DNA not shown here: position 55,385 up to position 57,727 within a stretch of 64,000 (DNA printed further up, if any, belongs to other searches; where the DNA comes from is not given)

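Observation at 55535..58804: Malic enzyme (TTG start) plus a 2-hydroxycarboxylate transporter carrying a ~230-aa extracytoplasmic insertion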

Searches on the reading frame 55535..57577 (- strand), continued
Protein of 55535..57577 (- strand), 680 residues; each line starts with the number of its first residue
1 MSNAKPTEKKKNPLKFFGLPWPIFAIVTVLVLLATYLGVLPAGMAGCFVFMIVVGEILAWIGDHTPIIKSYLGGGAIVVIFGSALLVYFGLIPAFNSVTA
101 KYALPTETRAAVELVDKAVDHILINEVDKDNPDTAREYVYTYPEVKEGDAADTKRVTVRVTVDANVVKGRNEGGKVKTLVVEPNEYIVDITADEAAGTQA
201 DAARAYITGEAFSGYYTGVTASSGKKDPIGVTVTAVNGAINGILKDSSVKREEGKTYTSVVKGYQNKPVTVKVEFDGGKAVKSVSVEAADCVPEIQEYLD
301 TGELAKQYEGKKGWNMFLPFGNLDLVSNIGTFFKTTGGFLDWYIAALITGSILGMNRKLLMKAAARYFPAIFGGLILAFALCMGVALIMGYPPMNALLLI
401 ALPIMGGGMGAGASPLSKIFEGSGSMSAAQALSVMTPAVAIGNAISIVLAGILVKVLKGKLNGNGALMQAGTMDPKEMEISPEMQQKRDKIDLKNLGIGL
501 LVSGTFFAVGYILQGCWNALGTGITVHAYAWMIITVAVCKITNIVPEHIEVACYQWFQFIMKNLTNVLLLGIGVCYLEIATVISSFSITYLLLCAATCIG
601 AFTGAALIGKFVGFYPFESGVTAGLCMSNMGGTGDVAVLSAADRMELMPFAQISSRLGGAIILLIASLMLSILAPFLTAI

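Call 7: find_homologous_proteins(query=window:55535-57577:-, max_evalue=1e-10)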
Query window:55535-57577:- (680 aa): 2417 proteins with E <= 1e-10 among 8000 candidates; the best 120 are listed.
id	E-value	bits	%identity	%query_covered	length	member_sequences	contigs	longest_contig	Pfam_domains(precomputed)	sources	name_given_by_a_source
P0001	0.0e+0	1493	100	100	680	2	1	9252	PF03390.21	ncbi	-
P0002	0.0e+0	1131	75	99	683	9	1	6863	PF03390.21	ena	-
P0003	0.0e+0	1106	75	98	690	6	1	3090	PF03390.21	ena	-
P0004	0.0e+0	1078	75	98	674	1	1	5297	PF03390.21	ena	-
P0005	0.0e+0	1061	83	51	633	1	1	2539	PF03390.21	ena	-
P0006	0.0e+0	1060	72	100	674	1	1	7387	PF03390.21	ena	-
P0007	0.0e+0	1053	71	99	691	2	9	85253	PF03390.21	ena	-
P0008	8.5e-293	991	70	100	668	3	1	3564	PF03390.21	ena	-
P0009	3.6e-291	986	69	100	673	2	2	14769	PF03390.21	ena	-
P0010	7.9e-290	981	69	97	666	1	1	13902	PF03390.21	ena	-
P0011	2.8e-287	973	70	99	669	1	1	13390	PF03390.21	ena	-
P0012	2.5e-286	970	69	99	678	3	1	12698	PF03390.21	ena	-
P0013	8.9e-285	964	67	100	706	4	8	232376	PF03390.21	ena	-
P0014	4.4e-279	946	67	98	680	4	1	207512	PF03390.21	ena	-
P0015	8.6e-273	925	65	100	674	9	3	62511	PF03390.21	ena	-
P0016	1.1e-267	908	76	67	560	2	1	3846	PF03390.21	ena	-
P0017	3.1e-264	897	77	67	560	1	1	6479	PF03390.21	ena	-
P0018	5.7e-264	896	77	67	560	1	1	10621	PF03390.21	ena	-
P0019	3.9e-263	893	77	65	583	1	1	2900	PF03390.21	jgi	-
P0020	5.1e-263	893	76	65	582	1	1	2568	PF03390.21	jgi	-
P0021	1.0e-247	842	90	51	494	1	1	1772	PF03390.21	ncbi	-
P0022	2.6e-247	841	86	56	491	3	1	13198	PF03390.21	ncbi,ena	-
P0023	2.5e-246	837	80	55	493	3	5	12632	PF03390.21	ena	-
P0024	1.1e-245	835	87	54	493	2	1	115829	PF03390.21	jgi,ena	-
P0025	4.6e-244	830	88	54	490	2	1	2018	PF03390.21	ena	-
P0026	5.6e-244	830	79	58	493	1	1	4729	PF03390.21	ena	-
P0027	7.4e-244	829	89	54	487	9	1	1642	PF03390.21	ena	-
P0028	1.3e-243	828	82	55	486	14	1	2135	PF03390.21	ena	-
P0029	1.2e-242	825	84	55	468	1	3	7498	PF03390.21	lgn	-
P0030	3.3e-242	824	80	57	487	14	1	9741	PF03390.21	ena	-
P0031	3.5e-242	824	82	56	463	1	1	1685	PF03390.21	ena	-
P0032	3.7e-242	824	84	55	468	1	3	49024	PF03390.21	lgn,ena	-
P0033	3.9e-242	824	80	57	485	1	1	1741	PF03390.21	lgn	-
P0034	5.0e-242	823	80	57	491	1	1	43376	PF03390.21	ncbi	-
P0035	5.4e-242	823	84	55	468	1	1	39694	PF03390.21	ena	-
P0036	1.4e-241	822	86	54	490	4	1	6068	PF03390.21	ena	-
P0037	2.3e-241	821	80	55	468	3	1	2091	PF03390.21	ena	-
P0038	3.5e-241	820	86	54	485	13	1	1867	PF03390.21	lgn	-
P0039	9.1e-241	819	83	56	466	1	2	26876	PF03390.21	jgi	-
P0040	9.5e-241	819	84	56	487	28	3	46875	PF03390.21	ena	-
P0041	4.6e-240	817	80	57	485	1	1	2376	PF03390.21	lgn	-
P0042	6.2e-240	816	84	56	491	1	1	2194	PF03390.21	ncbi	-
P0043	8.7e-240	816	84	56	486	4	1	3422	PF03390.21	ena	-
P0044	1.1e-239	815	86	54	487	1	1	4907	PF03390.21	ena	-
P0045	1.9e-239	815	83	56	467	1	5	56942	PF03390.21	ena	-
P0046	4.7e-239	813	80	57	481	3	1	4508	PF03390.21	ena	-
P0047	1.1e-238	812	80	57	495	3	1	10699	PF03390.21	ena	-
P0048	1.1e-238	812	85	53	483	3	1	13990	PF03390.21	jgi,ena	-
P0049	1.4e-238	812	83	56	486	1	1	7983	PF03390.21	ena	-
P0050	1.4e-238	812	80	55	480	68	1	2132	PF03390.21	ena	-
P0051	1.4e-238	812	82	56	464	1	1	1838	PF03390.21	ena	-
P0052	1.6e-238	812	81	57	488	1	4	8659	PF03390.21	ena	-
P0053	2.4e-238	811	80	57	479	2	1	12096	PF03390.21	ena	-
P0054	2.9e-238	811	79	57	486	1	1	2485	PF03390.21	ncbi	ncbi:MAG: 2-hydroxycarboxylate transporter family protein, partial [bacterium]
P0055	3.0e-238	811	81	57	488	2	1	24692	PF03390.21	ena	-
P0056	3.3e-238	811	86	51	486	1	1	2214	PF03390.21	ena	-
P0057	3.9e-238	810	83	56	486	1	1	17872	PF03390.21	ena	-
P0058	4.7e-238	810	78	57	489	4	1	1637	PF03390.21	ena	-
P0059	8.2e-238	809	79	57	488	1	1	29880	PF03390.21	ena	-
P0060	1.3e-237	809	80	57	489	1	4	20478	PF03390.21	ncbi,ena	-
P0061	1.6e-237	808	79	57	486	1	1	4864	PF03390.21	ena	-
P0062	1.6e-237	808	84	55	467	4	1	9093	PF03390.21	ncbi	-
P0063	1.8e-237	808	79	57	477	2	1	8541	PF03390.21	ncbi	-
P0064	1.9e-237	808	79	57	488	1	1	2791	PF03390.21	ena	-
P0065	2.1e-236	805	83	54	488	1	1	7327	PF03390.21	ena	-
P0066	5.2e-236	803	85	54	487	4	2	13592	PF03390.21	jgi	-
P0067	1.8e-235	802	79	55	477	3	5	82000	PF03390.21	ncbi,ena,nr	ncbi:MAG: 2-hydroxycarboxylate transporter family protein [Clostridia bacterium]|nr:2-hydroxycarboxy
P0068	2.0e-235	801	85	51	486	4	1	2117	PF03390.21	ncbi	-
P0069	2.0e-235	801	81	57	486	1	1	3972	PF03390.21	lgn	-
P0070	2.3e-235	801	79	57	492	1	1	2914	PF03390.21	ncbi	-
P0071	4.7e-235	800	78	57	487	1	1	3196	PF03390.21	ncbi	-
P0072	6.0e-235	800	77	55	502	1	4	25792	PF03390.21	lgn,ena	-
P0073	6.6e-235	800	80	57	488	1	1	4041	PF03390.21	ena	-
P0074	8.3e-235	799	86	50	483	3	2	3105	PF03390.21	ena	-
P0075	8.4e-235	799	86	53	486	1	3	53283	PF03390.21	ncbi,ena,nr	ncbi:MAG: 2-hydroxycarboxylate transporter family protein [Clostridia bacterium]|nr:2-hydroxycarboxy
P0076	1.1e-234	799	85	53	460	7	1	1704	PF03390.21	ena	-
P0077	1.5e-234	798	79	55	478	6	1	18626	PF03390.21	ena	-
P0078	1.7e-234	798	85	53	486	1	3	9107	PF03390.21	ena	-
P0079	6.5e-234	796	85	53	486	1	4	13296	PF03390.21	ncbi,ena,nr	ncbi:MAG: 2-hydroxycarboxylate transporter family protein [Clostridia bacterium]|nr:2-hydroxycarboxy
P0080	8.7e-234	796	83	55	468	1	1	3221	PF03390.21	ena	-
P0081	8.7e-234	796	84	53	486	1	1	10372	PF03390.21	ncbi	-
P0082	9.6e-234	796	84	53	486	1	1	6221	PF03390.21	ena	-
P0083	1.0e-233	796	83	56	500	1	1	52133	PF03390.21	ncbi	-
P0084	1.7e-233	795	79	57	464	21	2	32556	PF03390.21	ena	-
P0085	3.3e-233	794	78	57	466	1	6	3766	PF03390.21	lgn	-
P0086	3.5e-233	794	84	53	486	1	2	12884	PF03390.21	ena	-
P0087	4.6e-233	794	86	53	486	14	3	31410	PF03390.21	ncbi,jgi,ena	jgi:Na+/citrate or Na+/malate symporter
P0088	4.7e-233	794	84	53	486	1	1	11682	PF03390.21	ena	-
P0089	5.9e-233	793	85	53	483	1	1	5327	PF03390.21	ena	-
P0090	8.1e-233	793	78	57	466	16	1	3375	PF03390.21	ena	-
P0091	1.1e-232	792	85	51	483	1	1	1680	PF03390.21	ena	-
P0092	1.1e-232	792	85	51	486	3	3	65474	PF03390.21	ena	-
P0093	1.3e-232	792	83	55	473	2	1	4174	PF03390.21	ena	-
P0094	1.5e-232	792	84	54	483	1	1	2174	PF03390.21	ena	-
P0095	1.7e-232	792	83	51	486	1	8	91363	PF03390.21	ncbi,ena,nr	ncbi:MAG: 2-hydroxycarboxylate transporter family protein [Clostridia bacterium]|nr:2-hydroxycarboxy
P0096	2.8e-232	791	83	53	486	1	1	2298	PF03390.21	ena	-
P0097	7.1e-232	790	77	57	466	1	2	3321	PF03390.21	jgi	-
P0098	7.9e-232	789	80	56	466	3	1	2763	PF03390.21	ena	-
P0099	1.2e-231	789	77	57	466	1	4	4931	PF03390.21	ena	-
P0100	2.0e-231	788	85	51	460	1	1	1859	PF03390.21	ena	-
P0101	3.0e-231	788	78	57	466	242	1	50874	PF03390.21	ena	-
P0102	4.2e-231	787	77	57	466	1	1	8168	PF03390.21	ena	-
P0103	1.3e-230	785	78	57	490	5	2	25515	PF03390.21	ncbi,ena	-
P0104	2.3e-230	785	82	52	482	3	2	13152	PF03390.21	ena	-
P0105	2.5e-230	785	78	57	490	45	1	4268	PF03390.21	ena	-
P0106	3.4e-230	784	77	57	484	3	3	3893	PF03390.21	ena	-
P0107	4.0e-230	784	77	57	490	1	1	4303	PF03390.21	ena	-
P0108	5.8e-230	783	77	57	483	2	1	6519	PF03390.21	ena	-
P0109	6.9e-230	783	78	57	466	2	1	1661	PF03390.21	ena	-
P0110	9.8e-230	783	82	51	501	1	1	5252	PF03390.21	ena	-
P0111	1.5e-229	782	77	59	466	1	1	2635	PF03390.21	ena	-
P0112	1.6e-229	782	77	55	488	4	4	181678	PF03390.21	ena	-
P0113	1.6e-229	782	82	55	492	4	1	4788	PF03390.21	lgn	-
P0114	2.7e-229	781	77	55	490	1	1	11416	PF03390.21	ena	-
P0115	2.9e-229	781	76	57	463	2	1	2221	PF03390.21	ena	-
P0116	3.7e-229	781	77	55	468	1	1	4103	PF03390.21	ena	-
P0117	7.5e-229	780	77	57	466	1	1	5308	PF03390.21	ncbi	-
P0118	8.6e-229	779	80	52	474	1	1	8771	PF03390.21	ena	-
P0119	1.5e-228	779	78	54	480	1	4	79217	PF03390.21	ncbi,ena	-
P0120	2.6e-228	778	76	57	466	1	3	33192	PF03390.21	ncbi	-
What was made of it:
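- On FMN_bind domain (PF04205): Precomputed Pfam for all long forms lists only PF03390 (call 7).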

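Call 17: find_encoding_contigs(protein=P0013, flank=8000, max_places=3)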
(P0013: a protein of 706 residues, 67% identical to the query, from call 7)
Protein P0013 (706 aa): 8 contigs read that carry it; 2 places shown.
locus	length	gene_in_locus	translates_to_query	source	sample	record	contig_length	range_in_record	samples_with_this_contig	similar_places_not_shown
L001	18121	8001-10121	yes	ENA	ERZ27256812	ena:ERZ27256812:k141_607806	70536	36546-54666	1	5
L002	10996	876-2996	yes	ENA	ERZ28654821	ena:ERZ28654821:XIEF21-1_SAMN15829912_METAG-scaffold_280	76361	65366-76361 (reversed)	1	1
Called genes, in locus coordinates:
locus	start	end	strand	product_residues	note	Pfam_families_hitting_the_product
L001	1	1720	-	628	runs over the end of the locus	PF01541:GIY-YIG, PF27096:UvrC_M, PF02151:UVR, PF22920:UvrC_RNaseH, PF08459:UvrC_RNaseH_dom, PF12826:HHH_2 (faint), PF14520:HHH_5 (weak)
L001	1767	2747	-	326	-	-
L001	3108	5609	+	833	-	PF03477:ATP-cone, PF13597:NRDD, PF00462:Glutaredoxin (weak)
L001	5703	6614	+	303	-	PF00070:Pyr_redox (faint), PF00890:FAD_binding_2, PF01266:DAO (weak), PF03486:HI0933_like (weak), PF07992:Pyr_redox_2, PF12831:FAD_oxidored, PF13450:NAD_binding_8 (weak), PF13738:Pyr_redox_3, +3 more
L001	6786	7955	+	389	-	PF00390:malic, PF03949:Malic_M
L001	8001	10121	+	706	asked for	PF03390:2HCT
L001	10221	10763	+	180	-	-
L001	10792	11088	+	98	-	PF01740:STAS, PF13466:STAS_2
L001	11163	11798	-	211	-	PF01694:Rhomboid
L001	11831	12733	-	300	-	PF22458:RsmF-B_ferredox (faint), PF01189:Methyltr_RsmB-F, PF13649:Methyltransf_25 (faint), PF13847:Methyltransf_31 (weak)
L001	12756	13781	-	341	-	-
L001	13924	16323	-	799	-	PF01588:tRNA_bind, PF03483:B3_4, PF03484:B5, PF17759:tRNA_synthFbeta, PF03147:FDX-ACB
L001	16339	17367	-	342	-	PF02912:Phe_tRNA-synt_N, PF01409:tRNA-synt_2d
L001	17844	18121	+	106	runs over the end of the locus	PF01371:Trp_repressor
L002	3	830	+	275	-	?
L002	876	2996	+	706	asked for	PF03390:2HCT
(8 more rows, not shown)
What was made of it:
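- P0013 alone is found on 8 contigs (call 17).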

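Call 25: list_cluster_members(proteins=[P0001, P0007, P0013, P0014, P0015, P0016, P0019, P0022])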
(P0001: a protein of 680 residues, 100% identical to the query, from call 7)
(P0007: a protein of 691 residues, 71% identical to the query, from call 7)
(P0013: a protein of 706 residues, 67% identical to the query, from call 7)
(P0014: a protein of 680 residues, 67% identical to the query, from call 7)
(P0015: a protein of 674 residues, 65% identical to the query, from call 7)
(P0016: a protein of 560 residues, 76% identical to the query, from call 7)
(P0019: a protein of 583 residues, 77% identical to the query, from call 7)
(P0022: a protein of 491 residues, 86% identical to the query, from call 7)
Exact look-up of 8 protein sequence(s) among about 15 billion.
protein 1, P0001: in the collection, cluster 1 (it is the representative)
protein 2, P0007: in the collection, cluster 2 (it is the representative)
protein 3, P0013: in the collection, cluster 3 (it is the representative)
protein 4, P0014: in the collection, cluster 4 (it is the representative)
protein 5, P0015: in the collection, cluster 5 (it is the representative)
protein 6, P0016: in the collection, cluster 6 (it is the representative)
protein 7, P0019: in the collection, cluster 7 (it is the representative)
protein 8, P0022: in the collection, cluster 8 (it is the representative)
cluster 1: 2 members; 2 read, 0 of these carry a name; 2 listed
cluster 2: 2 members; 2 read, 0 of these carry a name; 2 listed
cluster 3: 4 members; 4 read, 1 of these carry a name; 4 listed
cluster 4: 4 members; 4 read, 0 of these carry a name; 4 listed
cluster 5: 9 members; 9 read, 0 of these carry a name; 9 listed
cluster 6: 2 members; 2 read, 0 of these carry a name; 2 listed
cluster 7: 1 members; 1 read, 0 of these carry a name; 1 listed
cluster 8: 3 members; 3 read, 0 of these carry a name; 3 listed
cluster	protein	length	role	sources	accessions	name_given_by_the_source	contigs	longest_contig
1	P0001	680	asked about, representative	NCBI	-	-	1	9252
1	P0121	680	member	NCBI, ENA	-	-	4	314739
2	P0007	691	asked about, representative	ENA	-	-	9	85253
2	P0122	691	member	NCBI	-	-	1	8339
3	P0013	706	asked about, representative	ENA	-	-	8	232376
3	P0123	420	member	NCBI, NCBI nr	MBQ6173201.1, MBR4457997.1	MAG: 2-hydroxycarboxylate transporter family protein [Clostridia bacterium] | 2-hydroxycarboxylate transporter family protein [Clostridia bacterium]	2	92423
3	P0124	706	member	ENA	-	-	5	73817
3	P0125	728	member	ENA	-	-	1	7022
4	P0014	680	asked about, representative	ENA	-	-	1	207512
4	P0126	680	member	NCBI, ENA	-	-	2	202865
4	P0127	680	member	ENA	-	-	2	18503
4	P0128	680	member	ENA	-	-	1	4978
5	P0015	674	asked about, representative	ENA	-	-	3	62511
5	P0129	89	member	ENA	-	-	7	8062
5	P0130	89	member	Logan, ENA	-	-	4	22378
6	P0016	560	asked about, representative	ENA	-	-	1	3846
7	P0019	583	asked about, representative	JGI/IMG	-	-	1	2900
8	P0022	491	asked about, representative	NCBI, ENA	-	-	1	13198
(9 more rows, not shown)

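Call 26: predict_structure(alignment_id=A2)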
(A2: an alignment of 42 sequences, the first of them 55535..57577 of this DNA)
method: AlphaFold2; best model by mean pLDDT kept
length: 680 residues; sequences in the alignment: 42
mean_pLDDT: 73.9   pTM: 0.65
mean pLDDT of the five models: 73.9, 73.6, 70.3, 65.8, 63.5
residues with pLDDT >= 90: 28; 70-90: 423; 50-70: 188; < 50: 41
segments of 3 or more residues with pLDDT < 50: 1-16, 166-171, 189-199, 406-411
pLDDT, mean of each block of 10 residues (from residue 1): 38 50 70 64 69 83 74 71 84 84 80 85 73 71 70 75 57 74 68 46 78 84 82 90 80 88 87 89 88 85 89 78 78 75 81 77 72 81 87 78 52 60 64 72 72 61 56 55 75 85 88 84 73 86 87 86 80 77 77 85 77 57 58 59 63 64 68 63
secondary structure, 60 per line:
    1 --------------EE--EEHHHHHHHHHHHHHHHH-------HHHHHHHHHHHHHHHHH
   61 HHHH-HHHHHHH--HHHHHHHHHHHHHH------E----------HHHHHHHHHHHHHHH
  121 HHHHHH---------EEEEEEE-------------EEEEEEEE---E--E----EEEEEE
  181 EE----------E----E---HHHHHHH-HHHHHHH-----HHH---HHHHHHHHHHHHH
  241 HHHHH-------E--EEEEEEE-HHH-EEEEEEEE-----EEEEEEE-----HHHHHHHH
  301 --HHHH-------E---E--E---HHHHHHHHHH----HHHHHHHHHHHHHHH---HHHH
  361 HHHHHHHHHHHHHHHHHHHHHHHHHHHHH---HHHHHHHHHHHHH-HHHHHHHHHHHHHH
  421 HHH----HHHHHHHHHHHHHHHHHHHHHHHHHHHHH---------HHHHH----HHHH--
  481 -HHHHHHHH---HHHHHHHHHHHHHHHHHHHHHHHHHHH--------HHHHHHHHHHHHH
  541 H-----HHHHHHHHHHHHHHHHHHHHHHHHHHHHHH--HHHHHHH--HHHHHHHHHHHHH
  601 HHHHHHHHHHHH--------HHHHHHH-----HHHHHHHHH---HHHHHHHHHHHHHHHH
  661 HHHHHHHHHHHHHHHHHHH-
elements in order (helices of 4 or more, strands of 3 or more residues): H21-36 H44-64 H66-72 H75-88 H106-126 E136-142 E156-163 E175-182 H202-208 H210-216 H228-245 E256-262 E268-275 E281-287 H293-300 H303-306 H325-334 H339-353 H357-389 H393-405 H407-423 H428-456 H466-470 H475-478 H482-489 H493-519 H528-541 H547-576 H579-585 H588-612 H621-627 H633-641 H645-679

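Call 41: search_protein_families(library=ncbifam, proteins=[window:55535-57577:-], max_evalue=0.001)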
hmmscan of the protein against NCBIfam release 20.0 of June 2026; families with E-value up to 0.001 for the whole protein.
window:55535-57577:- (680 aa): 2 families
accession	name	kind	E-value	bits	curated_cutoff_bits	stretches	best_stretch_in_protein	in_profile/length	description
TIGR00783.1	ccs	subfamily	1.5e-109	366.8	549.05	2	326-668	87-419/420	citrate:cation symporter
NF047943.1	CitNaTportCitS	equivalog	2.5e-109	366.1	600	2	326-673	85-426/426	citrate/sodium symporter CitS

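Call 53: find_encoding_contigs(protein=P0024, flank=5000, max_places=2)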
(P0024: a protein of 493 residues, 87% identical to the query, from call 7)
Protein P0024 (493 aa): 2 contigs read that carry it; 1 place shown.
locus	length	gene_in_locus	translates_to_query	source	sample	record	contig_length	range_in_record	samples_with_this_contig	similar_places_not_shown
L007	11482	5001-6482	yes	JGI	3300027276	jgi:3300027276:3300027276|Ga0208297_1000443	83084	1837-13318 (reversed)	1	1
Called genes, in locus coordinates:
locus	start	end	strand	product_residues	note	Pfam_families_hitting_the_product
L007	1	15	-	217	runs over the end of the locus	PF13560:HTH_31, PF01381:HTH_3, PF13443:HTH_26, PF00717:Peptidase_S24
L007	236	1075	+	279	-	PF01261:AP_endonuc_2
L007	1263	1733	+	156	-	-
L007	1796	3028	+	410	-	PF13660:DUF4147, PF05161:MOFRL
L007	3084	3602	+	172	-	PF00881:Nitroreductase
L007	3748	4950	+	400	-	PF00390:malic, PF03949:Malic_M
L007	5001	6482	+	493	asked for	PF03390:2HCT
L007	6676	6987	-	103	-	PF00085:Thioredoxin, PF14595:Thioredoxin_9 (weak), PF13098:Thioredoxin_2 (weak), PF13905:Thioredoxin_8 (faint), PF07689:KaiB (faint)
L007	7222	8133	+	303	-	-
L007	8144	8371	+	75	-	PF13443:HTH_26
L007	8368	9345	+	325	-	-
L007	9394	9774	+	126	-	PF01042:Ribonuc_L-PSP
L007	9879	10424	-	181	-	PF00188:CAP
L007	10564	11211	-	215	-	PF13489:Methyltransf_23, PF00891:Methyltransf_2 (faint), PF13847:Methyltransf_31, PF08241:Methyltransf_11, PF08242:Methyltransf_12, PF13649:Methyltransf_25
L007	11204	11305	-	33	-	-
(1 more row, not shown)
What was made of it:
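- The short-form locus examined also follows a malic enzyme (call 53).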

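Call 54: find_encoding_contigs(protein=P0018, flank=5000, max_places=2)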
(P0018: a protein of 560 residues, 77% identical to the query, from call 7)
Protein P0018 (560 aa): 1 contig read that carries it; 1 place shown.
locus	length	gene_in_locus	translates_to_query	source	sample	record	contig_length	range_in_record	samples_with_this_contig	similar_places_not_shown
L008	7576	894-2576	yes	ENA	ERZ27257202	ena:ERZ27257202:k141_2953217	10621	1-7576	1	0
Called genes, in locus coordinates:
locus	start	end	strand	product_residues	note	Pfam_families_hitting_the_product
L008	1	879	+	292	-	?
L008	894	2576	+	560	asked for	PF03390:2HCT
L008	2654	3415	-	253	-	PF19567:CpsB_CapC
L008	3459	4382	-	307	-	PF14378:PAP2_3, PF01569:PAP2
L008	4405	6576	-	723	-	PF00933:Glyco_hydro_3, PF01915:Glyco_hydro_3_C, PF14310:Fn3-like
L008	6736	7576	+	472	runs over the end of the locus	PF01554:MatE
